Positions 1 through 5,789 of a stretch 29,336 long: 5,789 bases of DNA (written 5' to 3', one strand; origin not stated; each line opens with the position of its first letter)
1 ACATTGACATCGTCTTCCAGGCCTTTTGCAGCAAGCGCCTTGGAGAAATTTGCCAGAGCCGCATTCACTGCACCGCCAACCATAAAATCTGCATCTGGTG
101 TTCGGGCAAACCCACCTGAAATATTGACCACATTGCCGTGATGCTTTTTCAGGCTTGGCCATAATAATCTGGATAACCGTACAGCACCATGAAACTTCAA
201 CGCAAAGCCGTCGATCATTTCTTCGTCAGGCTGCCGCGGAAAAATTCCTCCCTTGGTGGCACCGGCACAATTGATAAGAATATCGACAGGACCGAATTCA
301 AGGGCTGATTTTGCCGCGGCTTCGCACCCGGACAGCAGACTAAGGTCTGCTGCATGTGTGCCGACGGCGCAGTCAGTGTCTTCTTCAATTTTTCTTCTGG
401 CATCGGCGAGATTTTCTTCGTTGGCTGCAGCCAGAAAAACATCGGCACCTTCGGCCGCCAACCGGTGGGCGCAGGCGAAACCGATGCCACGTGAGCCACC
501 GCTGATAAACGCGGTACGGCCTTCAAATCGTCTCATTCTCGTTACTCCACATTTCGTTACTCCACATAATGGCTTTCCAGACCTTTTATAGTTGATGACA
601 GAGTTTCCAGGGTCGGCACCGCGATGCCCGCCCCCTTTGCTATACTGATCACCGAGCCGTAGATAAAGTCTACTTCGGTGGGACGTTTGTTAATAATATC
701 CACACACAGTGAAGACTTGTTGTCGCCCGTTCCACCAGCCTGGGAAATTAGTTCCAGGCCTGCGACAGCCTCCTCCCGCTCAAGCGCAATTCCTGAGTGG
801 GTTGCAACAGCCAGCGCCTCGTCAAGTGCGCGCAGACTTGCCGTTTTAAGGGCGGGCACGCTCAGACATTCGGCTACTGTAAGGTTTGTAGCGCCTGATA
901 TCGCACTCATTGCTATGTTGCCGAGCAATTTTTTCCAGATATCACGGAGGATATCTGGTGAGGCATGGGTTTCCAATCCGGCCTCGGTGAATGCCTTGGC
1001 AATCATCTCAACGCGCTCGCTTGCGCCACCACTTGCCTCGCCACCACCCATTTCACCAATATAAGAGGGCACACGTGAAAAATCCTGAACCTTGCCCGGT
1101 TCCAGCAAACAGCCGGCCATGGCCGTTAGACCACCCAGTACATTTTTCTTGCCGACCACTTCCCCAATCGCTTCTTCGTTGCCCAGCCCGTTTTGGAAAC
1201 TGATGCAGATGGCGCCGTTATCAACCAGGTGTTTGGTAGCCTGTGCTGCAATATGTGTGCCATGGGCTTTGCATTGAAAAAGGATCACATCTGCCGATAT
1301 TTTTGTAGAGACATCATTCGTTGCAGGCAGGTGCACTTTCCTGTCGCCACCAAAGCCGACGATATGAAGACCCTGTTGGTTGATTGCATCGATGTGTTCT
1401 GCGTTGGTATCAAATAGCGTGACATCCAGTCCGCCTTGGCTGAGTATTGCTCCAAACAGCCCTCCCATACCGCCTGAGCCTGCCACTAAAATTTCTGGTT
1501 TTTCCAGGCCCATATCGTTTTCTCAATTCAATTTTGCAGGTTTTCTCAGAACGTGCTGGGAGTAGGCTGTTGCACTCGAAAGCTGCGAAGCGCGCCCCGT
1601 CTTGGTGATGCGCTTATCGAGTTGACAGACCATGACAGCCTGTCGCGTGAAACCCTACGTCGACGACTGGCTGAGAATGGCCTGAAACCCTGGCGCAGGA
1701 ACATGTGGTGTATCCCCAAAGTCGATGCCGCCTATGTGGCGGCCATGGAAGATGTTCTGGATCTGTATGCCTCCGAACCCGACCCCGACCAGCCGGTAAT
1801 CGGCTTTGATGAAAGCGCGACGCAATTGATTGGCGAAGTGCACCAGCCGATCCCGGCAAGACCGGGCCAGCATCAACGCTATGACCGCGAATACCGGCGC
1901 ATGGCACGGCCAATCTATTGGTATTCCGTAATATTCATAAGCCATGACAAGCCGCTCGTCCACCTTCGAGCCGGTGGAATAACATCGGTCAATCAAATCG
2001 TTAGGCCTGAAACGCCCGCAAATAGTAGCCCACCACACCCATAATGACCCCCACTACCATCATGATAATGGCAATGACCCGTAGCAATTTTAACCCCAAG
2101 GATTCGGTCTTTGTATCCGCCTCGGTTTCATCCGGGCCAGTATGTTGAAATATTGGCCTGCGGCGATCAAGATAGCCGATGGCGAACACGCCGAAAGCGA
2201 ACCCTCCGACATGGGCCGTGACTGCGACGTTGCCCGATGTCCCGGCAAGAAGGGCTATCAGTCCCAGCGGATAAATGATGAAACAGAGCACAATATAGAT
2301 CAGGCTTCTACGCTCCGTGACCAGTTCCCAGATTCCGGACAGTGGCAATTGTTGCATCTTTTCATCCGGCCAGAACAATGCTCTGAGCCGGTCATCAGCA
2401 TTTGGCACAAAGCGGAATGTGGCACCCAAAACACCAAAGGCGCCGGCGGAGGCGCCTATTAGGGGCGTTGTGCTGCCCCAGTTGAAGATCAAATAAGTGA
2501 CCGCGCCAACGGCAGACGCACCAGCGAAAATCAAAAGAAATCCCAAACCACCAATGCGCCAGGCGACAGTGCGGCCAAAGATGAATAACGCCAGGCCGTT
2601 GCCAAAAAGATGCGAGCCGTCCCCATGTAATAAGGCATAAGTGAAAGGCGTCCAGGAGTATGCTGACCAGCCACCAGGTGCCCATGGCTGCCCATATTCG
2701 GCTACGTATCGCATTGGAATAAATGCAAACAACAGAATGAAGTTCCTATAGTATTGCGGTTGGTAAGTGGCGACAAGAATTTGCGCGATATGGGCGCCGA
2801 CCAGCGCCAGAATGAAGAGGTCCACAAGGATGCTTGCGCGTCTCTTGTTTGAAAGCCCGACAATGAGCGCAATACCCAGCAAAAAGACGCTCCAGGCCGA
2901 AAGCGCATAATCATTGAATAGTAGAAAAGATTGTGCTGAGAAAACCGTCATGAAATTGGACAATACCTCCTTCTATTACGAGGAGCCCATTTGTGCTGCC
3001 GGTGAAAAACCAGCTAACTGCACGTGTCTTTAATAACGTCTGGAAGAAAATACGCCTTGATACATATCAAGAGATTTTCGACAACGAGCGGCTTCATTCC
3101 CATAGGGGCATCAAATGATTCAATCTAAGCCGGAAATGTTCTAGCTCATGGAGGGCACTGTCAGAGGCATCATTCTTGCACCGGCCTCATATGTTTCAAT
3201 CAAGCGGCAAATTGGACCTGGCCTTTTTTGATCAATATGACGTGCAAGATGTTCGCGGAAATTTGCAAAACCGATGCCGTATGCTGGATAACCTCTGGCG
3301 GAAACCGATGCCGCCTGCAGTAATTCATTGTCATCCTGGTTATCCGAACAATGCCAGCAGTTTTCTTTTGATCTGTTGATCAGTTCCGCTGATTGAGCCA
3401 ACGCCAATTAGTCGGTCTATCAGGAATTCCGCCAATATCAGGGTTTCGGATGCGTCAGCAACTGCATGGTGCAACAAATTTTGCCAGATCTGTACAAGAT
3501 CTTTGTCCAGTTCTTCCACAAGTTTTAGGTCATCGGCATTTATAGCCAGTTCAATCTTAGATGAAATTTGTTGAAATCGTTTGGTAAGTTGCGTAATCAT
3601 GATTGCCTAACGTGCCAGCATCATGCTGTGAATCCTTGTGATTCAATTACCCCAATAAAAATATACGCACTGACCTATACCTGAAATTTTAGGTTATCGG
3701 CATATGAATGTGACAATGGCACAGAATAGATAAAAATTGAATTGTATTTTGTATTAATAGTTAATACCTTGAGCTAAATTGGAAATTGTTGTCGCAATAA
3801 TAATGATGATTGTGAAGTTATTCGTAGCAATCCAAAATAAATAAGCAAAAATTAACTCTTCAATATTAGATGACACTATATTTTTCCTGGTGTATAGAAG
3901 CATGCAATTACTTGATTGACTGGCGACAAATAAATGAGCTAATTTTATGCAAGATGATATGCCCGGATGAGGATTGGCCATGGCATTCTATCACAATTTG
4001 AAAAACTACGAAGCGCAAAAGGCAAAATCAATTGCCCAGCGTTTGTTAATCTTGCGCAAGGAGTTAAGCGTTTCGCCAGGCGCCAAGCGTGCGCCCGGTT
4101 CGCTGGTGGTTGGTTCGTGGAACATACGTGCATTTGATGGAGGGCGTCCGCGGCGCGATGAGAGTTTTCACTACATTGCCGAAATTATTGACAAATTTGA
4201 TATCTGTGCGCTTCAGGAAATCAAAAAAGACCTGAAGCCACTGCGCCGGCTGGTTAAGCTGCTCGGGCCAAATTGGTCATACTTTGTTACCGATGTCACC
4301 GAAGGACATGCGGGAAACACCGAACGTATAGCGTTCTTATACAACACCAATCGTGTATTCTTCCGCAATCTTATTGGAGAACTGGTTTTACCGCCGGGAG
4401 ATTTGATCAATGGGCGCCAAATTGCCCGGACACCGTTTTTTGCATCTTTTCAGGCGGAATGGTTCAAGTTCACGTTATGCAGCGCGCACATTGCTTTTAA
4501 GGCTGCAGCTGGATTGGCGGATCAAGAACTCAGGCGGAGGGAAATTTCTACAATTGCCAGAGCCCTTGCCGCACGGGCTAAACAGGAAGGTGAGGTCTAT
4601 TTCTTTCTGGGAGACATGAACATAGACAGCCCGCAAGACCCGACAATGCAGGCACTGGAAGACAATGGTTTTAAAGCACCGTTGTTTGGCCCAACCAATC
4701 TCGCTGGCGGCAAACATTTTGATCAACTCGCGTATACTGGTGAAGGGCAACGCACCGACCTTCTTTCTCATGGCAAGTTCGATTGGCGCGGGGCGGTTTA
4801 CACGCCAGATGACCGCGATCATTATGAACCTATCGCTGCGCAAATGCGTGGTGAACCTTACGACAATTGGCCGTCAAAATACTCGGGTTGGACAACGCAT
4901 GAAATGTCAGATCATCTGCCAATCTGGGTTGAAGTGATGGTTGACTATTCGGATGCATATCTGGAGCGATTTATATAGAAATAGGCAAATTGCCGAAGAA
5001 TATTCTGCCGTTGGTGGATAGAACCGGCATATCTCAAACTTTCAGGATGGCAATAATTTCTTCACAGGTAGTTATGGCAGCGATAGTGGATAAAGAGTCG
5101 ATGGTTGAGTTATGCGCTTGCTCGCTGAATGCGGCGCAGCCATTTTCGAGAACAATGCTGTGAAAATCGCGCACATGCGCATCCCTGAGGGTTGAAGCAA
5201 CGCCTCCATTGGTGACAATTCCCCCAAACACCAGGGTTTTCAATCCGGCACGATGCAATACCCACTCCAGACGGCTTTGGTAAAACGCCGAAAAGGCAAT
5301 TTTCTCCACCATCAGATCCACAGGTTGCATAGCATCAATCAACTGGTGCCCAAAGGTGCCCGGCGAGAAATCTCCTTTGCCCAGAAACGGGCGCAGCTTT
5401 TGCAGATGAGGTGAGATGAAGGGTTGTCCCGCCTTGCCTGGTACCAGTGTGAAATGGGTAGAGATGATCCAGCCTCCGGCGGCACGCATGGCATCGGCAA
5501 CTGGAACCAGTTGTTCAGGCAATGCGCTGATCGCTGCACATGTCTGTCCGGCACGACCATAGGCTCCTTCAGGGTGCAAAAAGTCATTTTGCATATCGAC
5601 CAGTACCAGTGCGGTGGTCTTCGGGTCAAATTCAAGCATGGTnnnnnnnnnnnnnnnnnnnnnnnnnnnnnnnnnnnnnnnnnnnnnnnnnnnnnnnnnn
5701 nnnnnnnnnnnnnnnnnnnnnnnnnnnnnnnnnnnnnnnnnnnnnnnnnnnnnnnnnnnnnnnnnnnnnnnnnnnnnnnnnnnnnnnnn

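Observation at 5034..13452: DMSP lyase dddP heads a translationally coupled lactamase/hydratase/lyase operon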

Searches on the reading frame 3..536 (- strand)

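Call 21: search_protein_families(library=pfam, proteins=[window:3-536:-])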
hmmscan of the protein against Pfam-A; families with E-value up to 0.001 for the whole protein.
window:3-536:- (178 aa): 3 families
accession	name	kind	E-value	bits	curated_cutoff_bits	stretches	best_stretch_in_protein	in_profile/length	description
PF00106.31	adh_short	-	3.5e-27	95.6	26.6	1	8-174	2-169/195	short chain dehydrogenase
PF13561.12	adh_short_C2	-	4e-19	69.6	27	1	16-171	6-160/236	Enoyl-(Acyl carrier protein) reductase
PF08659.16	KR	-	2.7e-09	37.6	22.6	1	9-128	3-126/180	KR domain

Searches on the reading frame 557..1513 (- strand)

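Call 21: search_protein_families(library=pfam, proteins=[window:557-1513:-])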
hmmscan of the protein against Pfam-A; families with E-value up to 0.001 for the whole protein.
window:557-1513:- (318 aa): 4 families
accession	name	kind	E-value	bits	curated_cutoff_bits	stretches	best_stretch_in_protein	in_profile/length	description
PF02558.23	ApbA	-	4.6e-30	104.7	22.2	1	8-155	1-148/150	Ketopantoate reductase PanE/ApbA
PF08546.17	ApbA_C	-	8.3e-28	97.7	22.7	1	187-313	1-125/125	Ketopantoate reductase PanE/ApbA C terminal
PF01210.29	NAD_Gly3P_dh_N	-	1.4e-05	25.6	23.1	1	8-113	2-109/158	NAD-dependent glycerol-3-phosphate dehydrogenase N-terminus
PF03721.20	UDPG_MGDP_dh_N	-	0.00016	21.8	27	1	8-58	3-53/187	UDP-glucose/GDP-mannose dehydrogenase family, NAD binding domain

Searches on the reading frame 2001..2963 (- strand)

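Call 3: search_protein_families(library=pfam, proteins=[window:2001-2963:-])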
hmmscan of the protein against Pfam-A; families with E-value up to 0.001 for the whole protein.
window:2001-2963:- (320 aa): 1 family
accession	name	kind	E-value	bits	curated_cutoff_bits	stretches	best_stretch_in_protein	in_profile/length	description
PF01694.28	Rhomboid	-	9.5e-19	68.5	22.6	1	104-263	5-138/143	Rhomboid domain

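Call 4: search_protein_families(library=ncbifam, proteins=[window:2001-2963:-])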
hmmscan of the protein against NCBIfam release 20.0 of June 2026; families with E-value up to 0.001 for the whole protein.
window:2001-2963:- (320 aa): 0 families

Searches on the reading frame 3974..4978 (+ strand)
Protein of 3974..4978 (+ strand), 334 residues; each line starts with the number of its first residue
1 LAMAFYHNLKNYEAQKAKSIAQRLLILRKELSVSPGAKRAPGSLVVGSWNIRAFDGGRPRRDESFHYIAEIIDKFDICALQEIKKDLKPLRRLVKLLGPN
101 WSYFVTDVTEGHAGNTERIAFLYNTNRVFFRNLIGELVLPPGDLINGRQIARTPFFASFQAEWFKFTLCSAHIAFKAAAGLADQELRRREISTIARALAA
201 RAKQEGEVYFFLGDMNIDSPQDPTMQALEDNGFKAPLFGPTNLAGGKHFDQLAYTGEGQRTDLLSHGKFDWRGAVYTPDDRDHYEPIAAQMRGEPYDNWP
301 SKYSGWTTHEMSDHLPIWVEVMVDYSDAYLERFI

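Call 3: search_protein_families(library=pfam, proteins=[window:3974-4978:+])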
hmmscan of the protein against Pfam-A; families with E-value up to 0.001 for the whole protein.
window:3974-4978:+ (334 aa): 1 family
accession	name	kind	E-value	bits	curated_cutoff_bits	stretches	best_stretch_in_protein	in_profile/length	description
PF03372.29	Exo_endo_phos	-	8.7e-10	39.1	24.5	1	47-250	1-174/225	Endonuclease/Exonuclease/phosphatase family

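Call 4: search_protein_families(library=ncbifam, proteins=[window:3974-4978:+])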
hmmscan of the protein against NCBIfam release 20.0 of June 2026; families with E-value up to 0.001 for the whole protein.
window:3974-4978:+ (334 aa): 1 family
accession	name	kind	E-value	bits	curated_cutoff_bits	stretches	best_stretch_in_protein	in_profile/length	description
NF045851.1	mem_nucl_MnuA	subfamily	1.5e-12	48.1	185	1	46-321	1-315/317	MnuA family membrane nuclease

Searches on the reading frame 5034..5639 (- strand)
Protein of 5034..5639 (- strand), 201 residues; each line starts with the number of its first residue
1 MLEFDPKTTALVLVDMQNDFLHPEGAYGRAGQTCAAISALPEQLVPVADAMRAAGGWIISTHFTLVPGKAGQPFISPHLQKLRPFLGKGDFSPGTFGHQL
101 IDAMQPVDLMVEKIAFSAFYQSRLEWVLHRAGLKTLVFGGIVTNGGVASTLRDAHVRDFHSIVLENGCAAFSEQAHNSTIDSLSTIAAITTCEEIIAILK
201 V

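Call 3: search_protein_families(library=pfam, proteins=[window:5034-5639:-])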
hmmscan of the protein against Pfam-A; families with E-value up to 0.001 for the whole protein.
window:5034-5639:- (201 aa): 1 family
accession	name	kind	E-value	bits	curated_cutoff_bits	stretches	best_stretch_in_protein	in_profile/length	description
PF00857.26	Isochorismatase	-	9e-35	120.7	27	1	9-192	1-173/175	Isochorismatase domain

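Call 4: search_protein_families(library=ncbifam, proteins=[window:5034-5639:-])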
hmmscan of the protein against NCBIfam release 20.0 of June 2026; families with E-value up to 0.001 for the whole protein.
window:5034-5639:- (201 aa): 4 families
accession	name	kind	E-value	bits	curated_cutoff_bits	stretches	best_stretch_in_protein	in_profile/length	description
TIGR03614.1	RutB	equivalog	4.3e-23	82.1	377.95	1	2-177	9-196/226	pyrimidine utilization protein B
NF008517.0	PRK11440.1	equivalog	8.2e-20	71.5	195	1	104-198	92-187/188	hydrolase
NF050097.1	BiurAmidohydBiuH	equivalog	2.2e-17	63.3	370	1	4-185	14-203/221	biuret amidohydrolase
NF008623.0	PRK11609.1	equivalog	7.2e-05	22.7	174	0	121-179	131-189/213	bifunctional nicotinamidase/pyrazinamidase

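Call 38: search_solved_structures(query=window:5034-5639:-, max_evalue=0.00001)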
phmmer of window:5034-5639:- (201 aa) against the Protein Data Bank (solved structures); distinct sequences matched with E-value up to 0.00001: 21.
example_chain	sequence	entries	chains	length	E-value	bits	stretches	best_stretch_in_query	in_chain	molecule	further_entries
3kl2_A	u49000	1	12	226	5.7e-20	75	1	2-198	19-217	Putative isochorismatase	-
6xj4_A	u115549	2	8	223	2e-18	69.9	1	3-189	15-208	Cysteine hydrolase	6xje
8bll_A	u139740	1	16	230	5e-18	68.6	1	2-168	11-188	Ureidoacrylate amidohydrolase RutB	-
6xix_A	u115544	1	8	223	5.3e-18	68.6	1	3-189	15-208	Cysteine hydrolase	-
8bkd_A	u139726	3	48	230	1.3e-17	67.3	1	2-168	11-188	Ureidoacrylate amidohydrolase RutB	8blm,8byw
8bln_A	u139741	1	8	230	6.5e-17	65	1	2-168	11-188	Ureidoacrylate amidohydrolase RutB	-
1j2r_A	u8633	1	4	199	2.1e-15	60.1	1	1-197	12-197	Hypothetical isochorismatase family protein yecD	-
6azn_A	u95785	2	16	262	2e-13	53.6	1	6-180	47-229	Putative amidase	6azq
6azo_A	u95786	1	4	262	5.3e-13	52.2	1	6-180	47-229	Putative amidase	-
6azs_A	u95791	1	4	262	3.3e-12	49.7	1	6-180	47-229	Putative amidase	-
5bk6_A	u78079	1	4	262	3.4e-12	49.6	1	6-180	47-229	Putative amidase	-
3hu5_A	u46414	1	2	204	3.3e-10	43.1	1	7-193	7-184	Isochorismatase family protein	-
6xjm_A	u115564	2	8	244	1e-09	41.5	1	4-185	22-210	Biuret hydrolase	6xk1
3txy_A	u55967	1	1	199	4.5e-09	39.4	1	47-197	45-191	Isochorismatase family protein family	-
3eef_A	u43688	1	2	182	1e-08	38.3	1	93-171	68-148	N-carbamoylsarcosine amidase related protein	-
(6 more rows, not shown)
